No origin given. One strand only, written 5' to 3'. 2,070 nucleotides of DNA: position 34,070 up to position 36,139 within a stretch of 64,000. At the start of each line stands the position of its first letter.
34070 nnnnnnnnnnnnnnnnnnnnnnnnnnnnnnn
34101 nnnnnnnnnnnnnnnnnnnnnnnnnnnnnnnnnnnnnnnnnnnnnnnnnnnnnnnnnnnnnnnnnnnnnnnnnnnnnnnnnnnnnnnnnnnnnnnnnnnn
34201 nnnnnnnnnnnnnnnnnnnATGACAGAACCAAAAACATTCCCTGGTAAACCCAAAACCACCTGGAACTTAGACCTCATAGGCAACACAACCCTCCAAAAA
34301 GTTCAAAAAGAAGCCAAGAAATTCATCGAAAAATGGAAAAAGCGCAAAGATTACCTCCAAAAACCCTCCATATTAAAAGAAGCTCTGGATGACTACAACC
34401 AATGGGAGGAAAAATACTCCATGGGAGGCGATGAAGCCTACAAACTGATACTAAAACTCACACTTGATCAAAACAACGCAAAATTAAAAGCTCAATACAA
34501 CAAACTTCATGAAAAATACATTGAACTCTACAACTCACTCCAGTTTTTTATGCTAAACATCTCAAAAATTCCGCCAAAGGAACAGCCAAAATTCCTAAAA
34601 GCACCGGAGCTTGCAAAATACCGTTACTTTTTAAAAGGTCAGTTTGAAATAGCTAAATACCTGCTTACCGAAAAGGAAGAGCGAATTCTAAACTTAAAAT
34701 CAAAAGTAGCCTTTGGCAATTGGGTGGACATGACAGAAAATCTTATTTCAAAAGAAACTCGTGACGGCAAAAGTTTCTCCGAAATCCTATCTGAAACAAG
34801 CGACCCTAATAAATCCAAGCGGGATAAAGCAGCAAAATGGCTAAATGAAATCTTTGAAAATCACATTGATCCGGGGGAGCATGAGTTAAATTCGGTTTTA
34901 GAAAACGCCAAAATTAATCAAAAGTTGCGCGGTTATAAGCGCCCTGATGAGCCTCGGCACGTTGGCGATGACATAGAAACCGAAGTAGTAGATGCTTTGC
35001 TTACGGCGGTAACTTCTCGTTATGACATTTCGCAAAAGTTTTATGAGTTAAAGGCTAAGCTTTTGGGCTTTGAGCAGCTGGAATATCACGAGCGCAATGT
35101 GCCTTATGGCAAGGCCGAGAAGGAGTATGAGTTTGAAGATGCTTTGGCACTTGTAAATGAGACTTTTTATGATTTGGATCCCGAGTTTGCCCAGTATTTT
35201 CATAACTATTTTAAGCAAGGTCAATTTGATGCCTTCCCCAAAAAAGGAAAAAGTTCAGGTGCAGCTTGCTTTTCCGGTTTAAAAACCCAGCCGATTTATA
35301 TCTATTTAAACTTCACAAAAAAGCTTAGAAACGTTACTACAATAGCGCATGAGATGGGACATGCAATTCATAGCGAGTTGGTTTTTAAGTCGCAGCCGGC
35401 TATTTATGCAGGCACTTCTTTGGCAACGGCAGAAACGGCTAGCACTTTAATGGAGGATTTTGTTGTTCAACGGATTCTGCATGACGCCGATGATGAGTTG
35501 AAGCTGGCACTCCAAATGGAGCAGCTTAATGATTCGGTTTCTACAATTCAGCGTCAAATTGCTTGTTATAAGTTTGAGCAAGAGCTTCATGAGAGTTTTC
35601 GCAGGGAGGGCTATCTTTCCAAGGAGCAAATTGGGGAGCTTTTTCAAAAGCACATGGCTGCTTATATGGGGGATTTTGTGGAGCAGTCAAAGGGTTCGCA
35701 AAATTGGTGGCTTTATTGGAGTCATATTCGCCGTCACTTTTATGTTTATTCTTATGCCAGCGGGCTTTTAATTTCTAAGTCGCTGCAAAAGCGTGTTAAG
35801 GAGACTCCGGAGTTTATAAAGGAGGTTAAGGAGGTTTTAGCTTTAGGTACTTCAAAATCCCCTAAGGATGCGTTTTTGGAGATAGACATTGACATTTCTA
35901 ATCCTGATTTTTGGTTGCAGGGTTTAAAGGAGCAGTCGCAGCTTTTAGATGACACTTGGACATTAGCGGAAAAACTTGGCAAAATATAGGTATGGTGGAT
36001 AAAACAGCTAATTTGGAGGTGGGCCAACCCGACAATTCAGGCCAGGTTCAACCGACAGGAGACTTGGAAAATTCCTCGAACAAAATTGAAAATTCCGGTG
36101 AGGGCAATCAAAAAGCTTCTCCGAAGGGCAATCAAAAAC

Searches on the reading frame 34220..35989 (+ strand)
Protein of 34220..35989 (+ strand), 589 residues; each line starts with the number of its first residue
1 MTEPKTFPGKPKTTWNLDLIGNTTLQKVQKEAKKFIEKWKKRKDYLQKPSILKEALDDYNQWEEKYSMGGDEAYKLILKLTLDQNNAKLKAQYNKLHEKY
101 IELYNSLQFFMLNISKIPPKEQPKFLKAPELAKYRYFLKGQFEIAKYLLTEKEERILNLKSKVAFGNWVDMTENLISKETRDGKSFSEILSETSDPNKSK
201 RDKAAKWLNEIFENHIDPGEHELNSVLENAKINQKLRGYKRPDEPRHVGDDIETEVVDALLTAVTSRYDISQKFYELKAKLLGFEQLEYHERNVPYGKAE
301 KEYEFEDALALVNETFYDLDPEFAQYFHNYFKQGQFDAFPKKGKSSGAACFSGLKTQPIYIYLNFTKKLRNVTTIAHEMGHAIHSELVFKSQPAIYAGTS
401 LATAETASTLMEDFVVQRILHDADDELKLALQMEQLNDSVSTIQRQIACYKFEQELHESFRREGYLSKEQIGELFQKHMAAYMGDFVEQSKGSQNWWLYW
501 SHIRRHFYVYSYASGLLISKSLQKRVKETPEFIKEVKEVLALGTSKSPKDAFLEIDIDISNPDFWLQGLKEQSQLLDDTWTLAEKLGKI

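Call 31: search_protein_families(library=ncbifam, proteins=[window:34220-35989:+], max_evalue=1e-10)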
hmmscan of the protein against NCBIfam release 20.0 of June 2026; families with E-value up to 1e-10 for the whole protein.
window:34220-35989:+ (589 aa): 3 families
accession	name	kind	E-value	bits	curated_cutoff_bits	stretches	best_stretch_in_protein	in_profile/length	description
TIGR02290.1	M3_fam_3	subfamily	5e-109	365.9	561.7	1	23-577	18-582/587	M3 family oligoendopeptidase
TIGR00181.1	pepF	equivalog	1.3e-68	232.3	490.55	1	12-578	7-587/591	oligoendopeptidase F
TIGR02289.1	M3_not_pepF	subfamily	2.2e-18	66.2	442.35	1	184-550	144-518/549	M3 family oligoendopeptidase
